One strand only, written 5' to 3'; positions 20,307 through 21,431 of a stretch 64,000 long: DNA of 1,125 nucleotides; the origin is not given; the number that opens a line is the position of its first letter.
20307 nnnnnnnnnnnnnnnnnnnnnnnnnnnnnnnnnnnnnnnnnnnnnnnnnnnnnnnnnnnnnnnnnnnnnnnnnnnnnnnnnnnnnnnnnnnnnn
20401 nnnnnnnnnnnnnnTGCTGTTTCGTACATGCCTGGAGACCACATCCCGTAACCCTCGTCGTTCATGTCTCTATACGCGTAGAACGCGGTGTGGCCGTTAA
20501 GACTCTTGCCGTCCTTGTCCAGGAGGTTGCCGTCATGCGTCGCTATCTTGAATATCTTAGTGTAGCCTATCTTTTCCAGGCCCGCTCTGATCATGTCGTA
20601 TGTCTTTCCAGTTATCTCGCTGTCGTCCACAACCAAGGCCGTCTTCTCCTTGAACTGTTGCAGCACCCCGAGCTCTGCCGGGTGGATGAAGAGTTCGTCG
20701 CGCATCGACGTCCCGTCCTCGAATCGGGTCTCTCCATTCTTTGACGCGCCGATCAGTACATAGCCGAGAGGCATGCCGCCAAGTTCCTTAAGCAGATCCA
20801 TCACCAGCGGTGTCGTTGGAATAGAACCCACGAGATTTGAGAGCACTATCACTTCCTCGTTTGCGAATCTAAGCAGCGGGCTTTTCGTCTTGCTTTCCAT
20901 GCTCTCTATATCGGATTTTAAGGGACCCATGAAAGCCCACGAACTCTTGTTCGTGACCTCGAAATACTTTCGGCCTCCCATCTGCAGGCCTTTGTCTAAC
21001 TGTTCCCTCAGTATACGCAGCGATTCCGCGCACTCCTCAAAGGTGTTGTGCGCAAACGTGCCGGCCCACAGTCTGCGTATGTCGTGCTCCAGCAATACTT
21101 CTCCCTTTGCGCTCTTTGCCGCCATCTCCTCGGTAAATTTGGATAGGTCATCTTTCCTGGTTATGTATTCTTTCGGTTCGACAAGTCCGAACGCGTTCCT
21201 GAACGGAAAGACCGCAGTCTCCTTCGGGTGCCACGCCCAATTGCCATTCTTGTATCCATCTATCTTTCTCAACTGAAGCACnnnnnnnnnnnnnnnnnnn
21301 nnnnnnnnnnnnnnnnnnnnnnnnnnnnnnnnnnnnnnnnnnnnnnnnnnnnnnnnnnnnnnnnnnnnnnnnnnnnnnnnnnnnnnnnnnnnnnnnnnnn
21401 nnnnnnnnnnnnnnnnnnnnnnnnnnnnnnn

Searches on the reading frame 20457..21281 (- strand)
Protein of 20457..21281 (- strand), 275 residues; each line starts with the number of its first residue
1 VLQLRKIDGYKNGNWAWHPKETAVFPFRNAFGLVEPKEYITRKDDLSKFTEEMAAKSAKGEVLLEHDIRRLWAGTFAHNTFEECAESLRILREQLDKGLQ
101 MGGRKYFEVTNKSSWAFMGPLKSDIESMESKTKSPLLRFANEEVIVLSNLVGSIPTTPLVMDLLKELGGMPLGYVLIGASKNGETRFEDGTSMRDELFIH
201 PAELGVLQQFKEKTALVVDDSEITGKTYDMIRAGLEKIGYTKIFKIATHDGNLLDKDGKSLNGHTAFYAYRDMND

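Call 35: find_related_loci(query=A4, collection=genome_contigs, flank=8000)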
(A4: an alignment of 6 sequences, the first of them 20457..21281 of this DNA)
Query A4 (275 aa) in genome_contigs; peptide patterns used: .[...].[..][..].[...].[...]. (x = any residue, [..] = any of these).
25 stretches matched a pattern; 2 encode a relative of the query (tblastn E <= 1e-3); 2 distinct loci.
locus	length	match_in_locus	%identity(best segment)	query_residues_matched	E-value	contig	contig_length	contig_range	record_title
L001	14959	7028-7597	37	60-247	8e-36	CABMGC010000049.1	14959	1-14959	uncultured archaeon isolate LFW-125_1 genome assembly, contig: LFW1251_53, whole genome shotgun sequence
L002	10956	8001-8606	33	46-246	2e-31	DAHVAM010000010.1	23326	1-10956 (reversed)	MAG TPA_asm: Candidatus Micrarchaeota archaeon isolate clean1702 NODE_10_length_23326_cov_2.989763, whole genome shotgun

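Call 36: find_related_loci(query=A4, collection=metagenome_contigs, flank=8000)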
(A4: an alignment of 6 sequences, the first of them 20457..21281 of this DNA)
Query A4 (275 aa) in metagenome_contigs; peptide patterns used: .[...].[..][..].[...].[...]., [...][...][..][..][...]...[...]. (x = any residue, [..] = any of these).
245 stretches matched a pattern, but none encodes a relative of the query by tblastn (E <= 1e-3).

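Call 79: find_related_loci(query=A4, collection=viral_contigs, flank=6000)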
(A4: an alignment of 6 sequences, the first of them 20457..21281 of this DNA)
Query A4 (275 aa) in viral_contigs; peptide patterns used: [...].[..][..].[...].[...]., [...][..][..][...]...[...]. (x = any residue, [..] = any of these).
62 stretches matched a pattern, but none encodes a relative of the query by tblastn (E <= 1e-3).

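Call 95: predict_structure(alignment_id=A8)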
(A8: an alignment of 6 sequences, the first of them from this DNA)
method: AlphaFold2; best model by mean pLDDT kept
length: 271 residues; sequences in the alignment: 6
mean_pLDDT: 74.6   pTM: 0.76
mean pLDDT of the five models: 74.6, 74.2, 72.4, 71.4, 68.5
residues with pLDDT >= 90: 75; 70-90: 112; 50-70: 33; < 50: 51
segments of 3 or more residues with pLDDT < 50: 1-41, 265-271
pLDDT, mean of each block of 10 residues (from residue 1): 36 41 38 38 66 91 84 69 80 93 89 60 82 88 91 89 91 87 75 78 87 91 72 91 82 77 50 28
secondary structure, 60 per line:
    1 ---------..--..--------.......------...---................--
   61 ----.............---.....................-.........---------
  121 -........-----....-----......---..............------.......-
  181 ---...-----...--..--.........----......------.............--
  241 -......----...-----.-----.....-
elements in order: H24-30 H43-58 H65-77 H81-101 H103-111 H122-129 H135-138 E144-149 H153-166 E173-179 E184-186 E192-194 H201-209 E214-219 H226-238 E242-247 E252-254 H266-270

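Call 97: fold_search(model_id=the predicted structure, library=pdb)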
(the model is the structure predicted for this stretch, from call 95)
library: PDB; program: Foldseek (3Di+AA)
matches with E <= 10: 677; with E <= 0.001: 0
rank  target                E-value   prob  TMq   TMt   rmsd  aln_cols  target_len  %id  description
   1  1ecb_B                1.1e-03  1.00  0.27  0.17   6.6       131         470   18  ESCHERICHIA COLI GLUTAMINE PHOSPHORIBOSYLPYROPHOSPHATE (PRPP) AMIDOTRANSFERASE COMPLEXED WITH 2 GMP, 1 MG PER SUBUNIT (released 1998-04-15)
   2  1vch_D                1.7e-03  1.00  0.27  0.39   7.1       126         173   16  Crystal Structure of a Phosphoribosyltransferase-related protein from Thermus thermophilus (released 2005-03-22)
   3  1ecb_D                1.8e-03  1.00  0.29  0.18   6.3       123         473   16  ESCHERICHIA COLI GLUTAMINE PHOSPHORIBOSYLPYROPHOSPHATE (PRPP) AMIDOTRANSFERASE COMPLEXED WITH 2 GMP, 1 MG PER SUBUNIT (released 1998-04-15)
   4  8w7d_D                2.1e-03  1.00  0.27  0.17   6.8       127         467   19  Crystal structure of EcPPAT-FR901483 complex (released 2023-12-13)
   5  1vch_B                2.3e-03  1.00  0.26  0.39   6.5       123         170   15  Crystal Structure of a Phosphoribosyltransferase-related protein from Thermus thermophilus (released 2005-03-22)
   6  1p4a_C                2.5e-03  0.82  0.24  0.24  17.3       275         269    9  Crystal Structure of the PurR complexed with cPRPP (released 2003-12-09)
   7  8w7d_A                2.6e-03  1.00  0.27  0.17   7.0       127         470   19  Crystal structure of EcPPAT-FR901483 complex (released 2023-12-13)
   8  1vch_C                2.8e-03  1.00  0.27  0.40   6.4       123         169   15  Crystal Structure of a Phosphoribosyltransferase-related protein from Thermus thermophilus (released 2005-03-22)
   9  1ecb_A                2.9e-03  1.00  0.27  0.17   6.9       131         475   18  ESCHERICHIA COLI GLUTAMINE PHOSPHORIBOSYLPYROPHOSPHATE (PRPP) AMIDOTRANSFERASE COMPLEXED WITH 2 GMP, 1 MG PER SUBUNIT (released 1998-04-15)
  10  1vch_A                3.3e-03  1.00  0.26  0.40   6.3       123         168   14  Crystal Structure of a Phosphoribosyltransferase-related protein from Thermus thermophilus (released 2005-03-22)
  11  8w7d_B                5.9e-03  1.00  0.28  0.18   6.0       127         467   17  Crystal structure of EcPPAT-FR901483 complex (released 2023-12-13)
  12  1ecb_C                6.6e-03  1.00  0.29  0.17   6.6       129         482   16  ESCHERICHIA COLI GLUTAMINE PHOSPHORIBOSYLPYROPHOSPHATE (PRPP) AMIDOTRANSFERASE COMPLEXED WITH 2 GMP, 1 MG PER SUBUNIT (released 1998-04-15)
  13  6czf_D                6.6e-03  0.99  0.27  0.16   7.1       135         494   18  The structure of E. coli PurF in complex with ppGpp-Mg (released 2018-10-10)
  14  1p4a_A                7.8e-03  0.89  0.27  0.28  16.9       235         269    9  Crystal Structure of the PurR complexed with cPRPP (released 2003-12-09)
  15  1ecf_A                8.3e-03  0.99  0.27  0.16   7.2       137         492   18  ESCHERICHIA COLI GLUTAMINE PHOSPHORIBOSYLPYROPHOSPHATE (PRPP) AMIDOTRANSFERASE (released 1996-11-08)
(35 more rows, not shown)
